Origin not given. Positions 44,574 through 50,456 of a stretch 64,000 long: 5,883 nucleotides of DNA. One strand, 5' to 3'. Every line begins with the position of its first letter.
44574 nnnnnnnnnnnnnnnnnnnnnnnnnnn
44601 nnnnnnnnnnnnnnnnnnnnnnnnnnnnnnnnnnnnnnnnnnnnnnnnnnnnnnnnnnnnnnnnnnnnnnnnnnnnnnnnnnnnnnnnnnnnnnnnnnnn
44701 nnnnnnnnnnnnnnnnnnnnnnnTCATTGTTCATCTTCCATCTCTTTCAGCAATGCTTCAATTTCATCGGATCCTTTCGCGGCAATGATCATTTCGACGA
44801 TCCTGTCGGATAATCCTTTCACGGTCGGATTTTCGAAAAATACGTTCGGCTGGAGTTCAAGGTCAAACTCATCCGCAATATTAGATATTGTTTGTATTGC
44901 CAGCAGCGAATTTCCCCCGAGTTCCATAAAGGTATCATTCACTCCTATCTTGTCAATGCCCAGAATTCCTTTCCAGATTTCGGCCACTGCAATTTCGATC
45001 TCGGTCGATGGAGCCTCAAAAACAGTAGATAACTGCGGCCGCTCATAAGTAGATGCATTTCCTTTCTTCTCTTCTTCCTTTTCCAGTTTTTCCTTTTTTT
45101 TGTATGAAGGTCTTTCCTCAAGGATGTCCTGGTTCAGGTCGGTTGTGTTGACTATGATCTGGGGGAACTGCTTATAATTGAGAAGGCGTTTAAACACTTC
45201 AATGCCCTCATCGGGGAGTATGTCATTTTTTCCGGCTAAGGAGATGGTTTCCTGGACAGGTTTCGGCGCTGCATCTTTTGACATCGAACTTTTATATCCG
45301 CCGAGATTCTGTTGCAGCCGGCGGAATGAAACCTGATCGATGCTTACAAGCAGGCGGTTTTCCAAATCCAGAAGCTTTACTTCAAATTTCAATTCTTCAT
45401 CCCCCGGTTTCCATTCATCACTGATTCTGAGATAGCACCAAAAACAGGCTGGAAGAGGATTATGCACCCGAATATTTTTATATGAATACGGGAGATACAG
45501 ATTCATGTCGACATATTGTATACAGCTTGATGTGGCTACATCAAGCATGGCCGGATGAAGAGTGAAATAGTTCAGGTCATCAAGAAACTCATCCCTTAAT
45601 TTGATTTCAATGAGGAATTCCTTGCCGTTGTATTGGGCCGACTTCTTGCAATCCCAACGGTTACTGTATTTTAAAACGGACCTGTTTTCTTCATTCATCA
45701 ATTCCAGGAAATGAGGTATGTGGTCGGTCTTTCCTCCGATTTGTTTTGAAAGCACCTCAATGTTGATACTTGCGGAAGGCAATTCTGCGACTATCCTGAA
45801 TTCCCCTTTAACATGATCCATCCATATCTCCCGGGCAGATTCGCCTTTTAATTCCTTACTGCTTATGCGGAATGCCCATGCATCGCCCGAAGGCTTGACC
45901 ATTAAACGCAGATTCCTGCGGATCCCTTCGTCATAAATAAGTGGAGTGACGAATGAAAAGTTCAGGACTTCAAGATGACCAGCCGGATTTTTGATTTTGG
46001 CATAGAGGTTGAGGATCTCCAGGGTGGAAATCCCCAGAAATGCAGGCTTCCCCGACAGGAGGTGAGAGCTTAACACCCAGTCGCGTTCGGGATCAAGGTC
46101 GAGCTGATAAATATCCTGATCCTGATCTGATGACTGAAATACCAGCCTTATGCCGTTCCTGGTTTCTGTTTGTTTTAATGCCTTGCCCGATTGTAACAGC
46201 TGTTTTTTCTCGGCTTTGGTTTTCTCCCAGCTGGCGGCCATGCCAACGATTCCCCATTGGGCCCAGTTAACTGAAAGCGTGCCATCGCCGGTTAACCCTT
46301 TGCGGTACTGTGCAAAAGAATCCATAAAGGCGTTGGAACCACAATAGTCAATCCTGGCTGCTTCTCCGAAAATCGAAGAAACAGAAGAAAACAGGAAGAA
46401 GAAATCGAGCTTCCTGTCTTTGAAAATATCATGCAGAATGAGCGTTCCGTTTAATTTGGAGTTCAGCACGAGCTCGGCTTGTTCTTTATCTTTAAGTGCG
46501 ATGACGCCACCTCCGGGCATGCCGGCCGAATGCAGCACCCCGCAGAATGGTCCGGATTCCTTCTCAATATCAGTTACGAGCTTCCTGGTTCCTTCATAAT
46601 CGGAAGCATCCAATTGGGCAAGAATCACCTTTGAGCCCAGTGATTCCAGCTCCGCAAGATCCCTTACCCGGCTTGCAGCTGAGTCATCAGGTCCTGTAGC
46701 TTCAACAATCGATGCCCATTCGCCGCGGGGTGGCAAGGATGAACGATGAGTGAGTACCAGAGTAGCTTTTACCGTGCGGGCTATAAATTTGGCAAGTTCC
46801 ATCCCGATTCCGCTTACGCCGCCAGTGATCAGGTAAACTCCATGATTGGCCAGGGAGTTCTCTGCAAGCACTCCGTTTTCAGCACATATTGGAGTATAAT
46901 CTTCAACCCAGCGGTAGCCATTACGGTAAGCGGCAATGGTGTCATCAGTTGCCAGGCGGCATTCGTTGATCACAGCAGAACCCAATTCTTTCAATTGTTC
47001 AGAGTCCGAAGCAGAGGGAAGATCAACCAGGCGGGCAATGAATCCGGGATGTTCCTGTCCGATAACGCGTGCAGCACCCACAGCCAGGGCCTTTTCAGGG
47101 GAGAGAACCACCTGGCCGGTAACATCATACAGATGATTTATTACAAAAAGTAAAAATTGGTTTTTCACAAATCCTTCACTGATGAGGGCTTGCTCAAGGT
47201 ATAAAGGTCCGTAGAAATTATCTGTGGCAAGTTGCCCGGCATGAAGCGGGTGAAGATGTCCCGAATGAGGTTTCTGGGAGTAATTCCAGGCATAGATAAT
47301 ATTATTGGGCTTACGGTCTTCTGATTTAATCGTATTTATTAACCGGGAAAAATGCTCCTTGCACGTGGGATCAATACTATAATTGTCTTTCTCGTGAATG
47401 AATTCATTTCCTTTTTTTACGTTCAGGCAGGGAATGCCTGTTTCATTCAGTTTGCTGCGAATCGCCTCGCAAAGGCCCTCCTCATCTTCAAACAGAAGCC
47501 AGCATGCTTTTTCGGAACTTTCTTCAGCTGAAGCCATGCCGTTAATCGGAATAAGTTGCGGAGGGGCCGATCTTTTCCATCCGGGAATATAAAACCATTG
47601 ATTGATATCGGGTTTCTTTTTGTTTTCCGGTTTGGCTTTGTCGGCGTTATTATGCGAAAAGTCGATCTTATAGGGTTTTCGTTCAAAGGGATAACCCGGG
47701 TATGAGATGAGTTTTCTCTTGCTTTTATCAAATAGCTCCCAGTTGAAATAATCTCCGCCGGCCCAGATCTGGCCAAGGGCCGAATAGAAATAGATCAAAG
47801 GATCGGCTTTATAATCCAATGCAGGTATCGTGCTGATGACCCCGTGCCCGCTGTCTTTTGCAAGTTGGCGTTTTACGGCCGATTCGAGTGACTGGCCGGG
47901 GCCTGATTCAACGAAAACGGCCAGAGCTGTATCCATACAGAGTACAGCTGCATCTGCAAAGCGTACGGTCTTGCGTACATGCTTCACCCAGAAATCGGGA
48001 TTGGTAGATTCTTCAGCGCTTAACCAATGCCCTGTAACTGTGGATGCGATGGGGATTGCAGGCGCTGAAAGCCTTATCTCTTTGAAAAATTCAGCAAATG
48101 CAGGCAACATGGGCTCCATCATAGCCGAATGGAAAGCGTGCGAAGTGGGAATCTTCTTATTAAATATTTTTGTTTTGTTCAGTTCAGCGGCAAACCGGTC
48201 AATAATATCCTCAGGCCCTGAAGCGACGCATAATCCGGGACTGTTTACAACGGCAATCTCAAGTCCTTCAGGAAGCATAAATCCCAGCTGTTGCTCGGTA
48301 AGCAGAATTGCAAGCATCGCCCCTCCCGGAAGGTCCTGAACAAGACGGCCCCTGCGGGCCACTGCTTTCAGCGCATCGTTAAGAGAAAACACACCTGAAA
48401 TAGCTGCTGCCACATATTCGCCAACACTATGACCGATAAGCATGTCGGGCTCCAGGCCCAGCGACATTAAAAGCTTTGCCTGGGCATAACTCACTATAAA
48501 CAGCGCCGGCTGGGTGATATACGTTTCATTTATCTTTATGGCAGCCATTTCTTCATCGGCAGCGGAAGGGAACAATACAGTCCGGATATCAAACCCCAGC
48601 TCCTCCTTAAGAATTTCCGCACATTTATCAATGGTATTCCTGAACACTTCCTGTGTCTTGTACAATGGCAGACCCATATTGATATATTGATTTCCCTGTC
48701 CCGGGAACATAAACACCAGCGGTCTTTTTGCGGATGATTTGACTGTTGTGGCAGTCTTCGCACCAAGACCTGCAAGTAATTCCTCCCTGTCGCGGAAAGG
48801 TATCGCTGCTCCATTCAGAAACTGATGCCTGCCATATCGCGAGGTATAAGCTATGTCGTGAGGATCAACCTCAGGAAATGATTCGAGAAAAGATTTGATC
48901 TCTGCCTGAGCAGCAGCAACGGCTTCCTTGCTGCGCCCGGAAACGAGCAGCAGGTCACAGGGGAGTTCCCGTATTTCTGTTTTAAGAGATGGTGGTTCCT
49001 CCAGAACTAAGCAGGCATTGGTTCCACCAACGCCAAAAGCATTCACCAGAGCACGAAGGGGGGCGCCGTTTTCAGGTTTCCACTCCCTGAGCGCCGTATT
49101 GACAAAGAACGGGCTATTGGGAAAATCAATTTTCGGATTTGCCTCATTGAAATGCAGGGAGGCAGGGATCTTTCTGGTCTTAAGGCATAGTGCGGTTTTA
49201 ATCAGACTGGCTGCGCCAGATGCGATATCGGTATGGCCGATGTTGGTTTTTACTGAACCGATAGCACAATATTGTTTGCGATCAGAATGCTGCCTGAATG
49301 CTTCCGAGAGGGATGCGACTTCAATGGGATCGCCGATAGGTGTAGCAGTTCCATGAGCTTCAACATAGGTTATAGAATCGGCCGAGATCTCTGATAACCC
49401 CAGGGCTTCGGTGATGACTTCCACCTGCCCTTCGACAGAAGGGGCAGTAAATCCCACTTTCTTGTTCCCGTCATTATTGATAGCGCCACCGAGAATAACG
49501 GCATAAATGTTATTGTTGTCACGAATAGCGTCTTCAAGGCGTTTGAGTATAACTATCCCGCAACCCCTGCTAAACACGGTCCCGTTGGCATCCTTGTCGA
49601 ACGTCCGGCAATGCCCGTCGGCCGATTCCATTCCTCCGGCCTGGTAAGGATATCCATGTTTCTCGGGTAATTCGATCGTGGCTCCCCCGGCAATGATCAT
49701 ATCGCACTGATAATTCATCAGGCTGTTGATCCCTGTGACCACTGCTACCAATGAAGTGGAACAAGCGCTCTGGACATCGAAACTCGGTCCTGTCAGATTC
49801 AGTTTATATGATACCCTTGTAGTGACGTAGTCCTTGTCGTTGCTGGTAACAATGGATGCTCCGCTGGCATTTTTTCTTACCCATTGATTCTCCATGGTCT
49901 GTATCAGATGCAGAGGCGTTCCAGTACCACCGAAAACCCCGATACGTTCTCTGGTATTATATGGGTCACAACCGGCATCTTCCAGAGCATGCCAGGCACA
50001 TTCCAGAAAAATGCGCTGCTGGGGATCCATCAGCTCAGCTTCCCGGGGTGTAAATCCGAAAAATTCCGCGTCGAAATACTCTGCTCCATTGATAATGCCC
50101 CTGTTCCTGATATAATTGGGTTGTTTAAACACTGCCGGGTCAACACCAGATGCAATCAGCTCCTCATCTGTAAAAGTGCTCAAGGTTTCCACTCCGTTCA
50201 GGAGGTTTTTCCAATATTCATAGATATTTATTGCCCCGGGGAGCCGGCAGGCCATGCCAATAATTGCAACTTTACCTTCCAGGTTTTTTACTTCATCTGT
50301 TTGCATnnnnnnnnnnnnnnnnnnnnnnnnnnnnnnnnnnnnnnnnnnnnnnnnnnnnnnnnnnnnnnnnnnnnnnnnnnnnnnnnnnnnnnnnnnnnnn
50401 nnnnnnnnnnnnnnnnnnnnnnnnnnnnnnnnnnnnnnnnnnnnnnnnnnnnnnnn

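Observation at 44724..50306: PKS module with KR preceding a DH-like domain and a PCP-like carrier motif; malonyl-specific AT; ER supplied in trans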

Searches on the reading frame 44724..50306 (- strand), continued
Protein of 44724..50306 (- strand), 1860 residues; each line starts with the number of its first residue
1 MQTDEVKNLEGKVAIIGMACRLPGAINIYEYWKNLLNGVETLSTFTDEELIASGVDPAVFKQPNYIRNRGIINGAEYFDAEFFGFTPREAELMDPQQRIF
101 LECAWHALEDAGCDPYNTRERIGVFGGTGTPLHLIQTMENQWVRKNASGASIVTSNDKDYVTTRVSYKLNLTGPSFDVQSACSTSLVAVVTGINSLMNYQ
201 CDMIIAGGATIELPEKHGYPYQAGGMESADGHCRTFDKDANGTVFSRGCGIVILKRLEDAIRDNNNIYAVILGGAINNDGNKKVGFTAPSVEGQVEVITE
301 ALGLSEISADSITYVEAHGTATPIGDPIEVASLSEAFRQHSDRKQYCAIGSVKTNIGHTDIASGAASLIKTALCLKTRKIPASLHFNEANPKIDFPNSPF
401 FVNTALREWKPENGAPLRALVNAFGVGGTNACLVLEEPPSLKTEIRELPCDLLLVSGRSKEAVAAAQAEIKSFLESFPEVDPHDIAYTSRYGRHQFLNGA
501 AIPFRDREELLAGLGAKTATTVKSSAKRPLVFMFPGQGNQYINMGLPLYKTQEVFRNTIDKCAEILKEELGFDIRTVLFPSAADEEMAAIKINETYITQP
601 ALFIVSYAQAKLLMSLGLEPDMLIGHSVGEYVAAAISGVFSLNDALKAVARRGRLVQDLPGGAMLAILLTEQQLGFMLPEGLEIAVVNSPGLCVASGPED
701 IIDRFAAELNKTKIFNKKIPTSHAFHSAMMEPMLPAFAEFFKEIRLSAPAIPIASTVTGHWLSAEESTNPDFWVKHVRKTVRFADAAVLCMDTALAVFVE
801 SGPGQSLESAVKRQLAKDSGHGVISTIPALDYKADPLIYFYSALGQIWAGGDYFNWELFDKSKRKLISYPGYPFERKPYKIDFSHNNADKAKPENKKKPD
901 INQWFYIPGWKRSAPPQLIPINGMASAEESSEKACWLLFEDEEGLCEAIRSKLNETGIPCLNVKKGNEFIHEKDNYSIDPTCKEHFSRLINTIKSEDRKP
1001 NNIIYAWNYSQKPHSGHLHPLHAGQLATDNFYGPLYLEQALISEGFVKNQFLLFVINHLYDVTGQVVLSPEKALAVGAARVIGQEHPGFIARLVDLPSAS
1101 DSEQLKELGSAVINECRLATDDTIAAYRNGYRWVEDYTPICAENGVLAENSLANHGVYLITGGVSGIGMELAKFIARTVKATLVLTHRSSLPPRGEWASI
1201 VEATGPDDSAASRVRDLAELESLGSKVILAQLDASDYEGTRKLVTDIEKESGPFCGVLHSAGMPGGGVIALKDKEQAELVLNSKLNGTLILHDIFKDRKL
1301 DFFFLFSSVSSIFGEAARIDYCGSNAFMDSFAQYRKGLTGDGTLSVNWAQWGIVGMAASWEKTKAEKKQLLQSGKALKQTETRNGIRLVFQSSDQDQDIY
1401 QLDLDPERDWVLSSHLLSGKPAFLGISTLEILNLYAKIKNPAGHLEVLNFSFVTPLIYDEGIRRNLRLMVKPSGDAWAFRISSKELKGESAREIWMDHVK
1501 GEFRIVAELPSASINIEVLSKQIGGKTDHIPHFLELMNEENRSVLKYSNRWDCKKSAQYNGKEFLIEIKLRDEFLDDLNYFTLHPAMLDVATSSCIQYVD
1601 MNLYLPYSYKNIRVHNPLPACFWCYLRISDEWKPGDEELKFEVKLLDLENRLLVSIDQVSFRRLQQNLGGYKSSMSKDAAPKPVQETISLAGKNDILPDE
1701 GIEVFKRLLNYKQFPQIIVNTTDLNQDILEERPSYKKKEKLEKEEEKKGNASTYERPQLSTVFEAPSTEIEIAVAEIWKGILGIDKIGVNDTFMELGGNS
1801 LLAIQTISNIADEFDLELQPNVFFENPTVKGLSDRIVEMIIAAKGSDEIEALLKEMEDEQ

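Call 26: search_protein_families(library=pfam, proteins=[L015:3566-4381:+, L015:5286-8411:+, L015:8471-10258:+, L015:10296-15788:+, L015:15873-19946:+, L015:19943-21529:+, L015:21529-22152:+, L015:22206-23219:+, L015:23397-24176:-], max_evalue=0.00001)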
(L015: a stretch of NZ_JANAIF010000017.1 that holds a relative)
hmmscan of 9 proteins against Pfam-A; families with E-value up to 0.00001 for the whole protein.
L015:3566-4381:+ (271 aa): 6 families
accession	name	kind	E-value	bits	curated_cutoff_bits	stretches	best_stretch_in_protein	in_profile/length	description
PF13649.12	Methyltransf_25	-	1.7e-14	54.7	27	1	69-161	3-97/97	Methyltransferase domain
PF13847.12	Methyltransf_31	-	1.7e-09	37.9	27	1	62-169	2-113/145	Methyltransferase domain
PF02353.26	CMAS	-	3.5e-09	36.8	27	1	36-170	34-169/273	Mycolic acid cyclopropane synthetase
PF08241.18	Methyltransf_11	-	1.3e-08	35.8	21.2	1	69-164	2-94/95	Methyltransferase domain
PF13489.12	Methyltransf_23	-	3.4e-06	27.3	27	1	56-246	13-161/164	Methyltransferase domain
PF08242.18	Methyltransf_12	-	7.8e-06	27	30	0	69-163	2-98/98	Methyltransferase domain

L015:5286-8411:+ (1041 aa): 4 families
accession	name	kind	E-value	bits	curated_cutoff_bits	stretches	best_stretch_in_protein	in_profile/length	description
PF00501.34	AMP-binding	-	4.2e-65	220.5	29.9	1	28-373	4-383/384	AMP-binding enzyme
PF00668.25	Condensation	-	1.1e-45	156.6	30.6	1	621-1038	5-434/456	Condensation domain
PF00550.31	PP-binding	-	2.2e-11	44.3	20.8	1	536-592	2-60/67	Phosphopantetheine attachment site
PF13193.12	AMP-binding_C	-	1e-07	33.2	24.5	1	432-506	1-76/76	AMP-binding enzyme C-terminal domain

L015:8471-10258:+ (595 aa): 2 families
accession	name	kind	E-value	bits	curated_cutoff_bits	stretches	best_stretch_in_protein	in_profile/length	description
PF00501.34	AMP-binding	-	2.9e-85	286.8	29.9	1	14-356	4-384/384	AMP-binding enzyme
PF00550.31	PP-binding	-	1.4e-11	44.9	20.8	1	521-583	3-67/67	Phosphopantetheine attachment site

L015:10296-15788:+ (1830 aa): 10 families
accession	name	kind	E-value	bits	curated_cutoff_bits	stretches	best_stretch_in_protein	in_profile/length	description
PF00109.32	ketoacyl-synt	-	8.7e-68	229.1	20.8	1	10-259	2-252/252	Beta-ketoacyl synthase, N-terminal domain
PF00698.26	Acyl_transf_1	-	2.2e-48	165.8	32.7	1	530-828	1-292/319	Acyl transferase domain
PF08659.16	KR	-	4e-42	144.6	22.6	1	1161-1353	1-179/180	KR domain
PF02801.28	Ketoacyl-synt_C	-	3.9e-36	124.1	20.8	1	267-385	1-118/119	Beta-ketoacyl synthase, C-terminal domain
PF22621.2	CurL-like_PKS_C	-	2.2e-19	69.6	27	1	450-512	2-64/64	CurL-like, PKS C-terminal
PF22336.2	RhiE-like_linker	-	4.7e-14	52.5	27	1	453-513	2-61/67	RhiE-like, KS-MAT linker domain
PF21394.3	Beta-ketacyl_N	-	3.3e-13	50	26.9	1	942-1116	5-167/170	Beta-ketoacyl synthase-like, N-terminal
PF00550.31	PP-binding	-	1.5e-12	48.1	20.8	1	1756-1819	2-67/67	Phosphopantetheine attachment site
PF16197.11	KAsynt_C_assoc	-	2.9e-12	47.4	33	1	388-493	1-104/111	Ketoacyl-synthetase C-terminal extension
PF14765.12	PS-DH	-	3.6e-07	30.3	23.7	1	1547-1656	46-164/166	Polyketide synthase dehydratase N-terminal domain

L015:15873-19946:+ (1357 aa): 5 families
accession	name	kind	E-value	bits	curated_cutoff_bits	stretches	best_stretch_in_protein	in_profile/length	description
PF00668.25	Condensation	-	7.2e-87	292.4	30.6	1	46-491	4-455/456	Condensation domain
PF00501.34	AMP-binding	-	3.2e-69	234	29.9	1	510-855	1-383/384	AMP-binding enzyme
PF00975.26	Thioesterase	-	3.9e-21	76.7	26.4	1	1100-1349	2-219/226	Thioesterase domain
PF00550.31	PP-binding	-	1.2e-12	48.3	20.8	1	1013-1076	2-67/67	Phosphopantetheine attachment site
PF13193.12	AMP-binding_C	-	1.3e-07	32.9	24.5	1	914-986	2-76/76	AMP-binding enzyme C-terminal domain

L015:19943-21529:+ (528 aa): 1 family
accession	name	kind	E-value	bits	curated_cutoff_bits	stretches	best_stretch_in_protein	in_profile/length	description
PF07690.21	MFS_1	-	2.7e-40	138.8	33.4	1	28-420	3-346/347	Major Facilitator Superfamily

L015:21529-22152:+ (207 aa): 0 families

L015:22206-23219:+ (337 aa): 3 families
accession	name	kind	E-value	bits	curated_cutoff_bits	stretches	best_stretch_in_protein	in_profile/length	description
PF16576.10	HlyD_D23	-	2.5e-19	69.9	30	1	40-288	14-187/214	Barrel-sandwich domain of CusB or HlyD membrane-fusion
PF13437.12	HlyD_3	-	3.7e-16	60.2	22.2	1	212-290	2-81/106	HlyD family secretion protein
PF00529.27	CusB_dom_1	-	1.9e-11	44.5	26.5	1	61-336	12-89/89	Cation efflux system protein CusB domain 1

L015:23397-24176:- (259 aa): 1 family
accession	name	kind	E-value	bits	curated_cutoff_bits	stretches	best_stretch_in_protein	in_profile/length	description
PF01435.24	Peptidase_M48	-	2.6e-28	99.5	20.3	1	82-253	11-185/186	Peptidase family M48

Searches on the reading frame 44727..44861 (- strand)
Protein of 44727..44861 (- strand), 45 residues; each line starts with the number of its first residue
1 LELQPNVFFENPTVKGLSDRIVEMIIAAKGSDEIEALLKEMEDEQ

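Call 69: search_solved_structures(query=window:44727-44861:-, max_evalue=10, show_alignments=3)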
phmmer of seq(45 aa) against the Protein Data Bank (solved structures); distinct sequences matched with E-value up to 10: 6.
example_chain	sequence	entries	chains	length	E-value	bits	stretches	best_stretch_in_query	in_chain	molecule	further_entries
5gnc_A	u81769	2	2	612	0.2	15.2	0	19-44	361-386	Avh146 | RxLR effector protein PSR2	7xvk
9j5i_E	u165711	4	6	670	0.28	14.7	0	19-44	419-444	RxLR effector protein PSR2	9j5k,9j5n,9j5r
8dyu_A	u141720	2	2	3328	1.2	12.8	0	2-29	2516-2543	Cytoplasmic dynein 1 heavy chain 1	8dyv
8fd6_A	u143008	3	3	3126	1.2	12.8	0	2-29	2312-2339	Cytoplasmic dynein 1 heavy chain 1,Serine--tRNA ligase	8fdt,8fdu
8fcy_A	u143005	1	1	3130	1.3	12.7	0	2-29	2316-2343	Cytoplasmic dynein 1 heavy chain 1,Serine--tRNA ligase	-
3aai_A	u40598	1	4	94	1.3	12.7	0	12-35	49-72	Copper homeostasis operon regulatory protein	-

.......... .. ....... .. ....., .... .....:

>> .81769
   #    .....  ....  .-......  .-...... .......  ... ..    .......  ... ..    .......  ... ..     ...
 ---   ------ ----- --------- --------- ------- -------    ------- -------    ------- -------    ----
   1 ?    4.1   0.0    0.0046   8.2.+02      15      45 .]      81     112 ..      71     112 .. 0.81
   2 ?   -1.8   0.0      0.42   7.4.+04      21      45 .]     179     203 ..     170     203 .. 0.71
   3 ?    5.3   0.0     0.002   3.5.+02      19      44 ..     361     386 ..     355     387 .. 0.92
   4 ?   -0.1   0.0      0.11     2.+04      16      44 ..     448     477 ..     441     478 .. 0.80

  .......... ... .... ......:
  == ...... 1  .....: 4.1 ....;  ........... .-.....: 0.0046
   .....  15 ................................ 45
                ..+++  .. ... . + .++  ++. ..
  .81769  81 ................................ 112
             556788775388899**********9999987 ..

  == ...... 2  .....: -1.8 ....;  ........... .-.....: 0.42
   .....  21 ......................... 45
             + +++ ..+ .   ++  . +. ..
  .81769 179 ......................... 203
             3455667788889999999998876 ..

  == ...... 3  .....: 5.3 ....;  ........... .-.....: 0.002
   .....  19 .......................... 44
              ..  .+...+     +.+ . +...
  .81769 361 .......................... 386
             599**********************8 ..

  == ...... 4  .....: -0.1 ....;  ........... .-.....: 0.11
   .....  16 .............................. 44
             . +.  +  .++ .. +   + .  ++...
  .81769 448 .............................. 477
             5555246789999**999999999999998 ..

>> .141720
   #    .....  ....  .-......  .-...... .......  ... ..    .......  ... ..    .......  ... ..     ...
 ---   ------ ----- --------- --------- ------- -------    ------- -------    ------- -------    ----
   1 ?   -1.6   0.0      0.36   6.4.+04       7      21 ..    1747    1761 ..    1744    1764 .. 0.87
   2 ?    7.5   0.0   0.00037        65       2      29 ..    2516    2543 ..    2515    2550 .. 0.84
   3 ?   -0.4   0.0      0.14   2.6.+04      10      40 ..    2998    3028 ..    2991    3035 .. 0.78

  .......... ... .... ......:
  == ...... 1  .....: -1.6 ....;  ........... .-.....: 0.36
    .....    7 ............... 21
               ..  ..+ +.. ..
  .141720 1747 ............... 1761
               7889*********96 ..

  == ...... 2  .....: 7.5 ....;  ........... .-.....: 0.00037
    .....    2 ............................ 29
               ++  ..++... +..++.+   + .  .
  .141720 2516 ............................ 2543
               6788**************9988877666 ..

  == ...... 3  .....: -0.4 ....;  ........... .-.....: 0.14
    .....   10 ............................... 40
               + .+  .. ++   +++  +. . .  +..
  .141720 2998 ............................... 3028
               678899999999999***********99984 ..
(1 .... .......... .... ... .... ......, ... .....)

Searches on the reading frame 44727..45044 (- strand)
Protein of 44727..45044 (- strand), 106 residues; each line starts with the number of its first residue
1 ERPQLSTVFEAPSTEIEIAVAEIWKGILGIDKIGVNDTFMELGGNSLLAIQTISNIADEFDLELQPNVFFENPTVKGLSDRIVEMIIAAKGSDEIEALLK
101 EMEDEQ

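Call 27: search_solved_structures(query=window:44727-45044:-, max_evalue=0.01)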
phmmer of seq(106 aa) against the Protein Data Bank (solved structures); distinct sequences matched with E-value up to 0.01: 52.
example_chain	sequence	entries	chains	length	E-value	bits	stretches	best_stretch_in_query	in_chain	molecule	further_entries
9lcq_A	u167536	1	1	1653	5.9e-23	84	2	7-87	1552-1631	PvdL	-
9lcp_A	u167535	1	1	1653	5.9e-23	84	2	7-87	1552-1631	PvdL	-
9lco_A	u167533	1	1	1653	2.5e-22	82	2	7-87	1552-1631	PvdL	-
9be3_A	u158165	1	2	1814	1.1e-21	79.9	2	8-83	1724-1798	Linear gramicidin synthase subunit A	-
9meh_A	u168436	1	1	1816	1.1e-21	79.9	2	8-83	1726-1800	Linear gramicidin synthase subunit A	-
6mfz_A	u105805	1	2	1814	1.1e-21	79.8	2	8-83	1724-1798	Linear gramicidin synthase subunit A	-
9be4_A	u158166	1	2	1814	4.5e-21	77.9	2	8-83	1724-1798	Linear gramicidin synthase subunit A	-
7b2b_A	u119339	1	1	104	3.8e-15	58.9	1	7-103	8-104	Peptide synthetase PaxA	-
1dny_A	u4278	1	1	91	7.3e-14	54.8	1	6-82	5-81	NON-RIBOSOMAL PEPTIDE SYNTHETASE PEPTIDYL CARRIER PROTEIN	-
2gdw_A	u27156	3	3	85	9.5e-14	54.4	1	9-82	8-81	Tyrocidine synthetase III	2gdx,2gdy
2k2q_A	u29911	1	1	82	1.1e-13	54.2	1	9-80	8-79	Tyrocidine synthetase 3 (Tyrocidine synthetase III)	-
2md9_A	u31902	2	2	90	2.3e-13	53.2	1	7-82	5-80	Tyrocidine synthase 3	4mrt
9bfd_B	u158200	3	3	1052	5.3e-13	52.1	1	9-80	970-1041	Tyrocidine synthase 2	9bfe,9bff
9bfd_A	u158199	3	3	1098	3e-11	46.4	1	6-77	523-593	Tyrocidine synthase 1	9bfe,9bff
2vsq_A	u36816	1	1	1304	3.7e-11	46.2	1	3-80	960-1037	SURFACTIN SYNTHETASE SUBUNIT 3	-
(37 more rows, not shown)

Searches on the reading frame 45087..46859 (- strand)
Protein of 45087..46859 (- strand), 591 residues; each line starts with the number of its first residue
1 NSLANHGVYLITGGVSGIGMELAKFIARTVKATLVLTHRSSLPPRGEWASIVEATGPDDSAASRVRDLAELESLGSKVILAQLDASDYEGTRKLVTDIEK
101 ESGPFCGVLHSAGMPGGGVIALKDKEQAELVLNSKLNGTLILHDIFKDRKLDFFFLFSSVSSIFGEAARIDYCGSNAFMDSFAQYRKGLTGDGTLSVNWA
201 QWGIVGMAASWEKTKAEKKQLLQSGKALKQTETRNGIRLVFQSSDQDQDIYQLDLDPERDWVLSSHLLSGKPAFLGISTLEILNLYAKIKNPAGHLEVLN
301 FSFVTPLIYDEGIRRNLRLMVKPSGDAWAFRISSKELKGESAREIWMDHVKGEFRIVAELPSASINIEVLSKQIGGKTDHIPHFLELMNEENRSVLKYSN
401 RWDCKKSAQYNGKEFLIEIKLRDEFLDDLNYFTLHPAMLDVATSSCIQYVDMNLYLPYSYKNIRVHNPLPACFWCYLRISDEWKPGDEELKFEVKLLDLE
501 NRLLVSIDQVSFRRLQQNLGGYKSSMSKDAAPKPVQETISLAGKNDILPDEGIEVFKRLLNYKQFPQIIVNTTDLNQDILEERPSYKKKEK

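Call 61: search_protein_representatives(protein=window:45087-46859:-)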
Query: 591 residues. Proteins with E-value up to 0.001 (for the whole library): 36642; up to 1e-10: 22862; up to 1e-30: 4448. The best 150 are listed.
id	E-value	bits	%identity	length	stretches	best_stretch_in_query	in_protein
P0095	8.6e-173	592.5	35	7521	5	5-209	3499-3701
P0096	1.5e-151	522.4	36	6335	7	3-213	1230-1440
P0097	2.2e-136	472.3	37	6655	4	7-203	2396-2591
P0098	2.8e-135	468.6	31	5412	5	4-210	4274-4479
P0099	1.1e-130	453.5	38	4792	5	3-213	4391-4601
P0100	3.2e-128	445.3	33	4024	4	7-215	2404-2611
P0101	4.3e-123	428.4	32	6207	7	3-239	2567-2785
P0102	6.2e-123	427.9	31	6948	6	5-211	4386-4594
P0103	1.7e-122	426.4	38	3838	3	5-210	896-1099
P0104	1.4e-117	410.2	32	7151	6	5-242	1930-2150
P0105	5.5e-117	408.3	31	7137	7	3-214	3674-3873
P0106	7.7e-117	407.8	29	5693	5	3-216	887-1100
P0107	3.0e-115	402.5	37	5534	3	4-214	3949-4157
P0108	1.1e-110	387.4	34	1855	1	5-589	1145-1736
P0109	2.1e-109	383.2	35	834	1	3-584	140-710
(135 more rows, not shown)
